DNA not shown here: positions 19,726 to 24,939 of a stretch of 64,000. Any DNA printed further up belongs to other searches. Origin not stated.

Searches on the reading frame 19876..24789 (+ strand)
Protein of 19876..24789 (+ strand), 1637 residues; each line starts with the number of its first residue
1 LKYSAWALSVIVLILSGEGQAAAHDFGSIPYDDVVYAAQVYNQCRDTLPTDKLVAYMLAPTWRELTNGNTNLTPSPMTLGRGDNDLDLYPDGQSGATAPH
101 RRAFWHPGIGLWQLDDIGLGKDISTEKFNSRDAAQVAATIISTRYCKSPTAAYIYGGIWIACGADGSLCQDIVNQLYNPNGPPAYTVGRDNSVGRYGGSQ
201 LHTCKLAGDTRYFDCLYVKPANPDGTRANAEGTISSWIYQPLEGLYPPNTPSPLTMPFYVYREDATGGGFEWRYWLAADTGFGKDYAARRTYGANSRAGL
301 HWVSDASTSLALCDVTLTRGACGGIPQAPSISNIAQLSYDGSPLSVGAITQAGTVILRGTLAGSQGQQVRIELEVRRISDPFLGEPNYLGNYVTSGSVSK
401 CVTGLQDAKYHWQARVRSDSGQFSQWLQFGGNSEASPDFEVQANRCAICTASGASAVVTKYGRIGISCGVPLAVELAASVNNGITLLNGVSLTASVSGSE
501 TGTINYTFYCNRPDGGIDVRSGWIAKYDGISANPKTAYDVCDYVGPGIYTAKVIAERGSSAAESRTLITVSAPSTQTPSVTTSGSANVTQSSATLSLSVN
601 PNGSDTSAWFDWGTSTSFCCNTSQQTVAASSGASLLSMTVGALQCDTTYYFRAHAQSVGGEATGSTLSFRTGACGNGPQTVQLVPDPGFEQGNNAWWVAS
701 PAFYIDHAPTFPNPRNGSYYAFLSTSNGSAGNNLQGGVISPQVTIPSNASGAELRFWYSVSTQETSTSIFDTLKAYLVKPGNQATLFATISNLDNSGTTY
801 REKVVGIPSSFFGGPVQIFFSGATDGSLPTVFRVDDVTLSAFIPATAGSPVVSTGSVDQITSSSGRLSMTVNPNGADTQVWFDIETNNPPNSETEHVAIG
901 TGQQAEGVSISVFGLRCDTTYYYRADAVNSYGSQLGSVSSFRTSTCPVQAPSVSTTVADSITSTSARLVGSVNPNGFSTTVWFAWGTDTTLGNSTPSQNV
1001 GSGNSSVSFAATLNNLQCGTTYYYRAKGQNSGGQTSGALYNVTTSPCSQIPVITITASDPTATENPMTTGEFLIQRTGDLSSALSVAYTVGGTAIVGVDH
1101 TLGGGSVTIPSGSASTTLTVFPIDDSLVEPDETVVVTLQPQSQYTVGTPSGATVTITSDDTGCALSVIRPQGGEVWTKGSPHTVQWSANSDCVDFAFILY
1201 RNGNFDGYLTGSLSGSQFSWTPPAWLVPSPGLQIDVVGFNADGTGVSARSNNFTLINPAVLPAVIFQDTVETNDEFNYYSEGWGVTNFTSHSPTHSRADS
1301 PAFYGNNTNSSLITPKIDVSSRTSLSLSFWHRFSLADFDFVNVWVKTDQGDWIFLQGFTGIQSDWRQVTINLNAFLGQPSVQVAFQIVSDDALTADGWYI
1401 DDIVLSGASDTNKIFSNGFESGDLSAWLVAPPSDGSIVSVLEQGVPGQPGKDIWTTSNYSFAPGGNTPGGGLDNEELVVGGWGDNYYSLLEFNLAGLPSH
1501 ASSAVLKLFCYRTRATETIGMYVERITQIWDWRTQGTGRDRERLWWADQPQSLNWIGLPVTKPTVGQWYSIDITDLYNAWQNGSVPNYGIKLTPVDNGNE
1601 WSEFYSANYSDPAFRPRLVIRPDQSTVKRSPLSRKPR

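Call 15: search_protein_families(library=pfam, max_evalue=0.01, proteins=[window:19876-24789:+])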
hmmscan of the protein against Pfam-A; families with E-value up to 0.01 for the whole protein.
window:19876-24789:+ (1637 aa): 9 families
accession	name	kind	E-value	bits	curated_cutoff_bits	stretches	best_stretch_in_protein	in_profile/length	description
PF00629.30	MAM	-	1.4e-11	44.9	26.4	2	1309-1406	58-153/158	MAM domain, meprin/A5/mu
PF03160.20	Calx-beta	-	1.5e-07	31.9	27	1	1065-1160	19-119/119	Calx-beta domain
PF16656.11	Pur_ac_phosph_N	-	5e-07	30.6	30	1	1001-1044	53-93/93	Purple acid Phosphatase, N-terminal domain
PF16655.11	PhoD_N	-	2.5e-06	28.4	30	0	895-937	46-87/90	PhoD-like phosphatase, N-terminal domain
PF24517.2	CBM96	-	2.8e-06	27.7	26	1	1483-1620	37-162/164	Carbohydrate-binding module family 96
PF20773.4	InhA-like_MAM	-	4.4e-06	26.8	26.9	1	1305-1421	46-176/191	Immune inhibitor A-like, MAM domain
PF10342.15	Kre9_KNH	-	0.0006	20.9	24.6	1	1170-1255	2-94/94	Kre9/KNH-like N-terminal Ig-like domain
PF24489.1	Ig_J_second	-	0.002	18.5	27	0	859-933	5-83/105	Tip attachment protein J second Ig-like domain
PF06848.17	Disaggr_repeat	-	0.0032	17.6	33.9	1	1540-1620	101-179/179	Disaggregatase related repeat domain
